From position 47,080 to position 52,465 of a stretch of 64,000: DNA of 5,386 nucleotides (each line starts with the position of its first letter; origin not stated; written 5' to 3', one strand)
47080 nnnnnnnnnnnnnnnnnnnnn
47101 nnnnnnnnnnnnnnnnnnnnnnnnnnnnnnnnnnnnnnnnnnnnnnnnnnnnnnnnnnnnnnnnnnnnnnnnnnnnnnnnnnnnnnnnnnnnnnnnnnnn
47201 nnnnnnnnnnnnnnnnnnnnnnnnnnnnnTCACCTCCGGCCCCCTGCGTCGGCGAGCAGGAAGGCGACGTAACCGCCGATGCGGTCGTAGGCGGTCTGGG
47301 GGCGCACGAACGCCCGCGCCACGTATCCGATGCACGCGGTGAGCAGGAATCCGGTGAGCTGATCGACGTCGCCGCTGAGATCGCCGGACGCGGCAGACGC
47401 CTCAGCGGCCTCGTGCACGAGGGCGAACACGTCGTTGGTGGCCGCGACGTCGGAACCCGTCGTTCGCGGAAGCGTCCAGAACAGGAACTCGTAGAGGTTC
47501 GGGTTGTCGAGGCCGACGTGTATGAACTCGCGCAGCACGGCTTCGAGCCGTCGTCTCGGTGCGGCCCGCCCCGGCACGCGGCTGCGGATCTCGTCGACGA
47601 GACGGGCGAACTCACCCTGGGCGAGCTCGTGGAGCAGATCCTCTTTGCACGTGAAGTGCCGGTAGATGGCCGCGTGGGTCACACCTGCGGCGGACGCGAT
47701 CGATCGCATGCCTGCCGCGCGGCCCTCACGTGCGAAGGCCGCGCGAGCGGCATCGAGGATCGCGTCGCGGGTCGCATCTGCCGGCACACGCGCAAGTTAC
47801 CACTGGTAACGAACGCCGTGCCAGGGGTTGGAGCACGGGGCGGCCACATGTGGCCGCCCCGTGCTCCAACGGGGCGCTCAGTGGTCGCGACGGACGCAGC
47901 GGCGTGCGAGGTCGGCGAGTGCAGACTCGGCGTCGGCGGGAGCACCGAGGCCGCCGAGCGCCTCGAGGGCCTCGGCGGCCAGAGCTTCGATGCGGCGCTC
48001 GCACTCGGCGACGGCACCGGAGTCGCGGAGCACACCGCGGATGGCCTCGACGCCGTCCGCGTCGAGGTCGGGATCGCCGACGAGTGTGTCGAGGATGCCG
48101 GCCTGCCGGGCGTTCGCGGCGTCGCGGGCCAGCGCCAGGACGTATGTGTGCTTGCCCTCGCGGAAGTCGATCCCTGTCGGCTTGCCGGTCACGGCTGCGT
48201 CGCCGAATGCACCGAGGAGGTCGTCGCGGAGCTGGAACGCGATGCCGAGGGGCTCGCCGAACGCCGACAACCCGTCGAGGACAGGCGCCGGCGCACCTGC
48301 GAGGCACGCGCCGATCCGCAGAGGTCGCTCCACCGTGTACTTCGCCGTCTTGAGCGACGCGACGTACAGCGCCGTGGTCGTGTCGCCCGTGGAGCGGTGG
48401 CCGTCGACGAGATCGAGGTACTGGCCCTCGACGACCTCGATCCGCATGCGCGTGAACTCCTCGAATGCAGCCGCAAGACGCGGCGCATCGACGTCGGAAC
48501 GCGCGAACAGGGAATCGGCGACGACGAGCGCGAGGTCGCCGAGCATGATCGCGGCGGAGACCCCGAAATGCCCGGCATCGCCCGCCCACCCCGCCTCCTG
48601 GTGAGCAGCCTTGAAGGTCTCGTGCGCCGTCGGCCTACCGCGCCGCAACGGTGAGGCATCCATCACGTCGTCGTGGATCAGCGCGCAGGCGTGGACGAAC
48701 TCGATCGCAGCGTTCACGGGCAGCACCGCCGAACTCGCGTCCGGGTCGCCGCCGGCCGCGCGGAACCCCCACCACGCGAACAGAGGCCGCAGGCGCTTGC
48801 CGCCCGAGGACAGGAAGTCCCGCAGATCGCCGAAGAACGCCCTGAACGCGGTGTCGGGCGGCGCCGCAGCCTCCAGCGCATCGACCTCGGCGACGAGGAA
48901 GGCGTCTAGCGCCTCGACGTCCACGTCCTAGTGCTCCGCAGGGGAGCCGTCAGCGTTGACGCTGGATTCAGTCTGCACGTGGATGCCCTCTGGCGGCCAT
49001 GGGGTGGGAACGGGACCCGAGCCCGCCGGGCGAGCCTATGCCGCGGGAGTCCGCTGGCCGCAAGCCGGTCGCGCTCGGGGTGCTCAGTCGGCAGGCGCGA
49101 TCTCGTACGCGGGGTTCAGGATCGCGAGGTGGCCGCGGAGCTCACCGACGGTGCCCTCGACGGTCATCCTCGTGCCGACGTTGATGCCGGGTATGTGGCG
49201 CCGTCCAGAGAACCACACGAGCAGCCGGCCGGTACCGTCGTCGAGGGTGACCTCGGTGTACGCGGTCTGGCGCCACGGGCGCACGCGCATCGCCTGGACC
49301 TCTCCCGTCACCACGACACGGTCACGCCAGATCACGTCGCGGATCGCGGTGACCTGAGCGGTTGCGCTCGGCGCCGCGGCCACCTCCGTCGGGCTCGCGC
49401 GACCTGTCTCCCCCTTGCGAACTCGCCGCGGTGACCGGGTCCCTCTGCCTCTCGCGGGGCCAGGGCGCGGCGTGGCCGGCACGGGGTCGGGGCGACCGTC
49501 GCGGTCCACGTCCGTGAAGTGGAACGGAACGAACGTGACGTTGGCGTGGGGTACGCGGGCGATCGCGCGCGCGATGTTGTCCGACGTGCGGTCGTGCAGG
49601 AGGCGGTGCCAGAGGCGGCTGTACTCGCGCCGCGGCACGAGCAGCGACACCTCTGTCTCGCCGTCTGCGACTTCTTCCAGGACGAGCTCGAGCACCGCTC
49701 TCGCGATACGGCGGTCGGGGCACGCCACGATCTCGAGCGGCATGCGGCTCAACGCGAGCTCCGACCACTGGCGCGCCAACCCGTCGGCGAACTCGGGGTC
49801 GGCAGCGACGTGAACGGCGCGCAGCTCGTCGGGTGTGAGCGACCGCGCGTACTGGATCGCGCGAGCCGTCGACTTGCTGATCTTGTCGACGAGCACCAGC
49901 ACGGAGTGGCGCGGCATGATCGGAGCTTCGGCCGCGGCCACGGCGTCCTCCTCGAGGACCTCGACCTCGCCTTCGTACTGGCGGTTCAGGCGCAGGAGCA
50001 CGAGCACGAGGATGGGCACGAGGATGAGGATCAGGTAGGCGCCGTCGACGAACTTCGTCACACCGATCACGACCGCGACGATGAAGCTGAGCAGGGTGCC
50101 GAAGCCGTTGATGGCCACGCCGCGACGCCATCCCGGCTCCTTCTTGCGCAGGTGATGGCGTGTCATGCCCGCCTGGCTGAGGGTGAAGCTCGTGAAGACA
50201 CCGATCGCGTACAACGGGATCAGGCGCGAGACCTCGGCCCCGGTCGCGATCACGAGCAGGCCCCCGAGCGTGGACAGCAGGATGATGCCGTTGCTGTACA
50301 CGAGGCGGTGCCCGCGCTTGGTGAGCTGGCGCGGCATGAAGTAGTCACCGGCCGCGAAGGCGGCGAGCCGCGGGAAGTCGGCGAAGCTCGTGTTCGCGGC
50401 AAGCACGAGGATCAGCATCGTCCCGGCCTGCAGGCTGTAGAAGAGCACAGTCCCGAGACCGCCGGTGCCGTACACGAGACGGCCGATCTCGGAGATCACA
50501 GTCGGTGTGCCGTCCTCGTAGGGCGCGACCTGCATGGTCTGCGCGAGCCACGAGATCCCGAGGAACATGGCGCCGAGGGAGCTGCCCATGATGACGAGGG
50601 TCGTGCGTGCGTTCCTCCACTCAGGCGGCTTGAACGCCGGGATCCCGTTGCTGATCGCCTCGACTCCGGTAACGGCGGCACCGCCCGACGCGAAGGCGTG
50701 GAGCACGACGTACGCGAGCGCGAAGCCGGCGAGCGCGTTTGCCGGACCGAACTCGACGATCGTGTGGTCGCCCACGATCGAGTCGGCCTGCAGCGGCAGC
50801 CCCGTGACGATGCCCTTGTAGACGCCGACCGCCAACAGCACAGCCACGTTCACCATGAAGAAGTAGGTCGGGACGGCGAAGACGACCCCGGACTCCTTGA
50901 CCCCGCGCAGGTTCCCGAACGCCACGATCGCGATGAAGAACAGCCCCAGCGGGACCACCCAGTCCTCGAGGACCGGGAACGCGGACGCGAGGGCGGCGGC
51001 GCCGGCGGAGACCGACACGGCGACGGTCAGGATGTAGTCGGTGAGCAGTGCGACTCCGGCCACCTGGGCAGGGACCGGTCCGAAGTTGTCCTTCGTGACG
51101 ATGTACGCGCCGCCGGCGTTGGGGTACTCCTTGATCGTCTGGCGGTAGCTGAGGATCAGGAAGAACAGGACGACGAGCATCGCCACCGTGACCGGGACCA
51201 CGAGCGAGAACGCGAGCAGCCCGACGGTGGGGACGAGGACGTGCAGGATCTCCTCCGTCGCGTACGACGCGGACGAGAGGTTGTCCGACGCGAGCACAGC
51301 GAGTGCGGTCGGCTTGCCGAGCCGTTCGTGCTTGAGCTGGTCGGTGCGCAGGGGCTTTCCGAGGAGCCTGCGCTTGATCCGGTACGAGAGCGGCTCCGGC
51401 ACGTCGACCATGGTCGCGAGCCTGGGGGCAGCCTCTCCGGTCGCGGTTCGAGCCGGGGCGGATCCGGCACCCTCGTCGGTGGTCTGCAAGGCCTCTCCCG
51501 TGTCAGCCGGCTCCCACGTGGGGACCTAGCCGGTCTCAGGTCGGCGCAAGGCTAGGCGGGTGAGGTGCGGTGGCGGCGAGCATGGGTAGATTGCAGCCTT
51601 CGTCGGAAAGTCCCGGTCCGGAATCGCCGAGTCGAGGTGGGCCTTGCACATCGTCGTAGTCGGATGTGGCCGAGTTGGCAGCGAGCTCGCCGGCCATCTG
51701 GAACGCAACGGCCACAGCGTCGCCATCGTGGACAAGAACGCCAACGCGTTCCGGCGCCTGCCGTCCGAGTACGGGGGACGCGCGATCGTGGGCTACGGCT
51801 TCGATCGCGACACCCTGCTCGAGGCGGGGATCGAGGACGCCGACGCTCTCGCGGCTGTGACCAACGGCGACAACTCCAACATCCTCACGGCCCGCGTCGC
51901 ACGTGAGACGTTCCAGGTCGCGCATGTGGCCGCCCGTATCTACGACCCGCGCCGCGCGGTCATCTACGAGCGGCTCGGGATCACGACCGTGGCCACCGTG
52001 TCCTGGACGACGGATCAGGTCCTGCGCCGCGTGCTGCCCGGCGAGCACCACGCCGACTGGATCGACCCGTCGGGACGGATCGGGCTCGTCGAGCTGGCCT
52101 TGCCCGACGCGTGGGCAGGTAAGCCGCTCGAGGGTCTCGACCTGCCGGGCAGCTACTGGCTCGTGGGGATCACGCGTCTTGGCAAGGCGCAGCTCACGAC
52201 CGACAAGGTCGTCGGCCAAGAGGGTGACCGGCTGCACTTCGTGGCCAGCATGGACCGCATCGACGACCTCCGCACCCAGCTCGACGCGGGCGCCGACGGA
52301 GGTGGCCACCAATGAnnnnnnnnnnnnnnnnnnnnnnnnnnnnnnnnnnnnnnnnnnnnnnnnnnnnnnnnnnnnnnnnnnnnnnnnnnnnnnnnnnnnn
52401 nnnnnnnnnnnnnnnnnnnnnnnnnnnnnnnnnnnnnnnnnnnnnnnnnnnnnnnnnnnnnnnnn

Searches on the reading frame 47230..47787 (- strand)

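Call 66: search_protein_families(library=pfam, proteins=[window:47230-47787:-], max_evalue=0.00001)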
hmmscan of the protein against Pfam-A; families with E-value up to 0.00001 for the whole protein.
window:47230-47787:- (185 aa): 1 family
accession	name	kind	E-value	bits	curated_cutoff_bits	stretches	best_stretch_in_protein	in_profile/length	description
PF00440.29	TetR_N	-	1.4e-13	50.8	24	1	10-55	1-47/47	Bacterial regulatory proteins, tetR family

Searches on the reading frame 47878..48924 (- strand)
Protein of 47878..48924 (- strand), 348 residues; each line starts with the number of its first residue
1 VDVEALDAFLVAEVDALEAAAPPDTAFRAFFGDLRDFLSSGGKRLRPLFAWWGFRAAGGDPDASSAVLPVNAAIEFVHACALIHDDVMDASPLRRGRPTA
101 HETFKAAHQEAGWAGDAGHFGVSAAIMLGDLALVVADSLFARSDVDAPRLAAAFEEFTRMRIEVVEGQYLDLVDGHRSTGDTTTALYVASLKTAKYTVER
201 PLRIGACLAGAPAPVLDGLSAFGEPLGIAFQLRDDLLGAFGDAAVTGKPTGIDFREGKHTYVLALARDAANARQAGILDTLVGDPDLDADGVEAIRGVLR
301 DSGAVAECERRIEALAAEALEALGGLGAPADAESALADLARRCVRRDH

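Call 66: search_protein_families(library=pfam, proteins=[window:47878-48924:-], max_evalue=0.00001)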
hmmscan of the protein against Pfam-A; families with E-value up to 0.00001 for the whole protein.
window:47878-48924:- (348 aa): 1 family
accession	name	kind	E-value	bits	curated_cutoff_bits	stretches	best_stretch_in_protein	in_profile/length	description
PF00348.22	polyprenyl_synt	-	5e-50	170.5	27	1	36-291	10-243/251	Polyprenyl synthetase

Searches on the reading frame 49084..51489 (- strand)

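Call 66: search_protein_families(library=pfam, proteins=[window:49084-51489:-], max_evalue=0.00001)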
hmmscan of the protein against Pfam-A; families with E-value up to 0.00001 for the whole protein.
window:49084-51489:- (801 aa): 1 family
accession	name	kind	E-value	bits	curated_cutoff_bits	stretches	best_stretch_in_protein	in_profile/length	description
PF13520.12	AA_permease_2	-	5.6e-28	98.5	27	1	60-475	4-404/427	Amino acid permease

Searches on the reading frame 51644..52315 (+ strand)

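Call 66: search_protein_families(library=pfam, proteins=[window:51644-52315:+], max_evalue=0.00001)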
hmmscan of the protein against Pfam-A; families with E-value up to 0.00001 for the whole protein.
window:51644-52315:+ (223 aa): 1 family
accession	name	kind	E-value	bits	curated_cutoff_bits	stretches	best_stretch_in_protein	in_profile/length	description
PF02254.24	TrkA_N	-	2.4e-27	96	23.8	1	3-117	1-114/116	TrkA-N domain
